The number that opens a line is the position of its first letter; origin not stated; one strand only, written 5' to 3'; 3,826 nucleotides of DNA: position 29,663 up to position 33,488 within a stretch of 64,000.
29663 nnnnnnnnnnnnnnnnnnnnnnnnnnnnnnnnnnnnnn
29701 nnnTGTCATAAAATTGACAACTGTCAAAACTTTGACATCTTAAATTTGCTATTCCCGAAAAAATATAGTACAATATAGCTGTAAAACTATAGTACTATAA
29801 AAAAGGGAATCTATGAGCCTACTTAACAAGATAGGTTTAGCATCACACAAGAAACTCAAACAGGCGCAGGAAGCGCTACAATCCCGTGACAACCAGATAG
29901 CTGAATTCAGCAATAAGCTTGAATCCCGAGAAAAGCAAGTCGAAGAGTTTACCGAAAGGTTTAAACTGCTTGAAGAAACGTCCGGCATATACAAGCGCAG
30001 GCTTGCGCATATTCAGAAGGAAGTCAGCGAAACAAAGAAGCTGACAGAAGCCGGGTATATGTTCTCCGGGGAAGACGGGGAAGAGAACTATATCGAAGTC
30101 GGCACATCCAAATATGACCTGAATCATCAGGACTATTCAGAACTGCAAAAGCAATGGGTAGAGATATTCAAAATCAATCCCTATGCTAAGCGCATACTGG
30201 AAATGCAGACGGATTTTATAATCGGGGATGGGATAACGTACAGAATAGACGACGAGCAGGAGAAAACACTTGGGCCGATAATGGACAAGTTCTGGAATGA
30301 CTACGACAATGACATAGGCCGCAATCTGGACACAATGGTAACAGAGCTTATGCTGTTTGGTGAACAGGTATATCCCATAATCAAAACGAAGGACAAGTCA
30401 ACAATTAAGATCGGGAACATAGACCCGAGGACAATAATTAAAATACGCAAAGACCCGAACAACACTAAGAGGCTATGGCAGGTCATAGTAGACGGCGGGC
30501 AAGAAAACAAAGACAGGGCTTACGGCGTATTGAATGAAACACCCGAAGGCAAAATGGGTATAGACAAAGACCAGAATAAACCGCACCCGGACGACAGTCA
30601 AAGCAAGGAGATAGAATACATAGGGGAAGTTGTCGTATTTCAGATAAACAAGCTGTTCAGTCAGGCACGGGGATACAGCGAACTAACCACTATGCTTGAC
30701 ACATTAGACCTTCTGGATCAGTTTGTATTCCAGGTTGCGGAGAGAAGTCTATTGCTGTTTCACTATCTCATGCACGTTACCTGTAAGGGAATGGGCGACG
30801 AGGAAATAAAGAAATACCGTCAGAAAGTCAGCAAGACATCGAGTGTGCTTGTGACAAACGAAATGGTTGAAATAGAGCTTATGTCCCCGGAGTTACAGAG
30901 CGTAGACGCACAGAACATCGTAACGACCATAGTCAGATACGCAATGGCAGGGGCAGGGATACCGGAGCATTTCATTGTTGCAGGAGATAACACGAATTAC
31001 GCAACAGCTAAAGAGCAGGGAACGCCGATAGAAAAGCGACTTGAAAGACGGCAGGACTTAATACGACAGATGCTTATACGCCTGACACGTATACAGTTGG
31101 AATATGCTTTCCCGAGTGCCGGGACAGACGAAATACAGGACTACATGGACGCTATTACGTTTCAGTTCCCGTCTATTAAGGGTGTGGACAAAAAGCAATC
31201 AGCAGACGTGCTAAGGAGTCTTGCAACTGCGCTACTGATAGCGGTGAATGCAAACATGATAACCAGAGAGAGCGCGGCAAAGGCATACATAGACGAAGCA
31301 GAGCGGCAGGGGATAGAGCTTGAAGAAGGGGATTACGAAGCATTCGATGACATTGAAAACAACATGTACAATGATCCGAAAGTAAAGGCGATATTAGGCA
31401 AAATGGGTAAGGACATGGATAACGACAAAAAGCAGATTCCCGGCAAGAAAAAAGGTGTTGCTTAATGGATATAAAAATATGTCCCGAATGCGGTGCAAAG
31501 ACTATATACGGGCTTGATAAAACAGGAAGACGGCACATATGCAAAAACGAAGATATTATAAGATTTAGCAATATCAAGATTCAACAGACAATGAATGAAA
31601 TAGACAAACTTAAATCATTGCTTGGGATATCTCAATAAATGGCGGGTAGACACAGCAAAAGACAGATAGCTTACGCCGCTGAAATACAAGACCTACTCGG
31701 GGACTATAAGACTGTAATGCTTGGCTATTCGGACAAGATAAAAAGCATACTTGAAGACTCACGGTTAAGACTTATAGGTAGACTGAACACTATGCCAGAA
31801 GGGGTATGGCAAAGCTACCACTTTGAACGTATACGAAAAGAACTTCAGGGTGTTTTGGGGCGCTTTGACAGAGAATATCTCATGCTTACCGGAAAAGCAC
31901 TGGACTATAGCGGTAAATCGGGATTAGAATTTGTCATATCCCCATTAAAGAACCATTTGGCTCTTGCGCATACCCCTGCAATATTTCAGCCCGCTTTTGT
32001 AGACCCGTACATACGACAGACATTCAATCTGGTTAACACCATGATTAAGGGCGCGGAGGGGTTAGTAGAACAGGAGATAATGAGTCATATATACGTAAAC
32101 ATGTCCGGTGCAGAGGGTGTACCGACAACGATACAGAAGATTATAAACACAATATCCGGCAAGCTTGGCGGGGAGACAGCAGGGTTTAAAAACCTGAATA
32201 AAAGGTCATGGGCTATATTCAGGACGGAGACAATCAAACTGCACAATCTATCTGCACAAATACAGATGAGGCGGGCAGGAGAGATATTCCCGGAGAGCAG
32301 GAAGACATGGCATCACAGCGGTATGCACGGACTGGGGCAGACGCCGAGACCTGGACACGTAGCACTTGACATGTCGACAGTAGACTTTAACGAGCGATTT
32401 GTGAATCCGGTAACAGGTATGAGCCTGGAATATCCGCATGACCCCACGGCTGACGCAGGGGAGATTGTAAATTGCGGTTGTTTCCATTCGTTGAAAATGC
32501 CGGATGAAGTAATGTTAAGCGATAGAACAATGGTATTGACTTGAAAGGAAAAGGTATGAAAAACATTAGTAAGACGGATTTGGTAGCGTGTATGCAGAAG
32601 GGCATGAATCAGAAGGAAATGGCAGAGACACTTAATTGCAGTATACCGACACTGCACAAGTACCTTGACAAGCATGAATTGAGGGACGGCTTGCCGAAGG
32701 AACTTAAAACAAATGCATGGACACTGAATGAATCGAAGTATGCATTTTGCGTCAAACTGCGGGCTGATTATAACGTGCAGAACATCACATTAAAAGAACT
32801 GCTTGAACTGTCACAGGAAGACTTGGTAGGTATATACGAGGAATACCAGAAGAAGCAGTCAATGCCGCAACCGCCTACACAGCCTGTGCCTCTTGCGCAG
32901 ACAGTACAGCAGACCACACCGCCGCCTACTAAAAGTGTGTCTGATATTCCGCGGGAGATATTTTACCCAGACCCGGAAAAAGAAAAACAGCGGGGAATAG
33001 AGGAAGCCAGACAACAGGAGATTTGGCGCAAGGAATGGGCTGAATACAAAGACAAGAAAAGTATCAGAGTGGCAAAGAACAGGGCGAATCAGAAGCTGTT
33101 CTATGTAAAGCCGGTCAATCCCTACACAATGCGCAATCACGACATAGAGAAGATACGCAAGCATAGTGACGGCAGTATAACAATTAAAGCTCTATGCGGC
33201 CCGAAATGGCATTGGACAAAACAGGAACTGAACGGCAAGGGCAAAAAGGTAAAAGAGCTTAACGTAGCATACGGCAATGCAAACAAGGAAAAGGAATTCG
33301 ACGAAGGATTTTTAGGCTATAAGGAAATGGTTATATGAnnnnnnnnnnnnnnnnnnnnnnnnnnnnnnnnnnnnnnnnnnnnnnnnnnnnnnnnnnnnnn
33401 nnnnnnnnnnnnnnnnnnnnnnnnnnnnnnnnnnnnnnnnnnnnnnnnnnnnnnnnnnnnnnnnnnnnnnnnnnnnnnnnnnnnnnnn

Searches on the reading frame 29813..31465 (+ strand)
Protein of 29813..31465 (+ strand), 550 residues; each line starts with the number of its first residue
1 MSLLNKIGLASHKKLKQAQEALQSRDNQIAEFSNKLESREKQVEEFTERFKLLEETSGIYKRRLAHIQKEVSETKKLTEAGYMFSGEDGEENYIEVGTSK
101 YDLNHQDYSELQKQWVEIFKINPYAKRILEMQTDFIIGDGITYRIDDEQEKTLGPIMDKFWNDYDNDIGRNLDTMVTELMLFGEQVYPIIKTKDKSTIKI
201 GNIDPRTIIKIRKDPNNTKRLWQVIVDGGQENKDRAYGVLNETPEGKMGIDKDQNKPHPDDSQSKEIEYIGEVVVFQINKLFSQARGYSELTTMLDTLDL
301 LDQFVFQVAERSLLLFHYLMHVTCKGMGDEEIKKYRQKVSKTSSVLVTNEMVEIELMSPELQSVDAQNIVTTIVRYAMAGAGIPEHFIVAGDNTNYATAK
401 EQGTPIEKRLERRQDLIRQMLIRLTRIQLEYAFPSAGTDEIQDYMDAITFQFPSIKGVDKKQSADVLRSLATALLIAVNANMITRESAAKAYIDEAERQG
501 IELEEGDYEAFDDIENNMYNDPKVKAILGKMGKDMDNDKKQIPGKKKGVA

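Call 5: search_protein_families(library=phrogs, proteins=[window:29813-31465:+], max_evalue=0.01)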
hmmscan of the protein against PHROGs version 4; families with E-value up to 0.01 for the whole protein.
window:29813-31465:+ (550 aa): 4 families
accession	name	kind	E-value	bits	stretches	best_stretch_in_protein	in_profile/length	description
phrog_10963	-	head and packaging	2.1e-19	70.6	1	105-539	65-484/503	portal protein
phrog_21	-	head and packaging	1.8e-08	33.6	1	73-435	33-424/1362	portal protein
phrog_146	-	head and packaging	9.8e-05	22.4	1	406-528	345-460/587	portal protein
phrog_4780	-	unknown function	0.0071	17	0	10-117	148-255/275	-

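Call 6: search_protein_families(library=pfam, proteins=[window:29813-31465:+], max_evalue=0.01)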
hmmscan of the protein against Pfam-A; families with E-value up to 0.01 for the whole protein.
window:29813-31465:+ (550 aa): 3 families
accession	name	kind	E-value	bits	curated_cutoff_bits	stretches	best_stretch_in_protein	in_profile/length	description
PF05136.18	Phage_portal_2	-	0.001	18.8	32.9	1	107-306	22-227/354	Phage portal protein, lambda family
PF24627.1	PUMA_CC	-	0.0015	18.9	30.1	1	27-78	1-52/74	PUMA coiled-coil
PF06818.20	Fez1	-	0.008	17.1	34.4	1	13-80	38-105/199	Fez1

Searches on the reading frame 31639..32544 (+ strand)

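Call 5: search_protein_families(library=phrogs, proteins=[window:31639-32544:+], max_evalue=0.01)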
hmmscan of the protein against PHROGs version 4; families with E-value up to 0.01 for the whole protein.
window:31639-32544:+ (301 aa): 5 families
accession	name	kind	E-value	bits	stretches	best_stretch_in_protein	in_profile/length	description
phrog_2468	-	head and packaging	1e-17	65.6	1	187-292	182-278/303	head morphogenesis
phrog_2662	-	head and packaging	3.5e-11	43.4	1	187-284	621-706/717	portal protein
phrog_3517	-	head and packaging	3.2e-06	27.7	1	179-289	224-331/371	head morphogenesis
phrog_859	-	head and packaging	2.3e-05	24.1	1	237-293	242-296/807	portal protein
phrog_21406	-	unknown function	0.0024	16.4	1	231-290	299-356/1668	-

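Call 6: search_protein_families(library=pfam, proteins=[window:31639-32544:+], max_evalue=0.01)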
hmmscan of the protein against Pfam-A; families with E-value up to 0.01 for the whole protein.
window:31639-32544:+ (301 aa): 0 families

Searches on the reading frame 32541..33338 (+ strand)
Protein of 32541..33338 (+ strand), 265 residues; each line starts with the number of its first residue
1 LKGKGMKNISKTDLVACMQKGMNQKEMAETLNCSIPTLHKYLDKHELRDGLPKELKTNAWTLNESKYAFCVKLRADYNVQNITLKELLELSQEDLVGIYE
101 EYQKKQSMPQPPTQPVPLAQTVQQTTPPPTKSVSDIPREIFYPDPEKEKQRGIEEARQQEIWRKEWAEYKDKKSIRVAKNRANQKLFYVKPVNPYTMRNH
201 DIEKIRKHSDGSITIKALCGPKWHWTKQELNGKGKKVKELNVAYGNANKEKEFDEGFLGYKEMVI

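Call 5: search_protein_families(library=phrogs, proteins=[window:32541-33338:+], max_evalue=0.01)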
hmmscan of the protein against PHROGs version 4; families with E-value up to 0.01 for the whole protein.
window:32541-33338:+ (265 aa): 2 families
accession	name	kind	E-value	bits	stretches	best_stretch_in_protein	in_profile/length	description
phrog_8446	-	DNA, RNA and nucleotide metabolism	0.00099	19.8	1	18-86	25-77/211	HNH endonuclease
phrog_8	-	transcription regulation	0.0092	16.4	0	7-182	160-324/346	transcriptional regulator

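Call 6: search_protein_families(library=pfam, proteins=[window:32541-33338:+], max_evalue=0.01)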
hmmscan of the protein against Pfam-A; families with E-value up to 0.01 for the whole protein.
window:32541-33338:+ (265 aa): 0 families
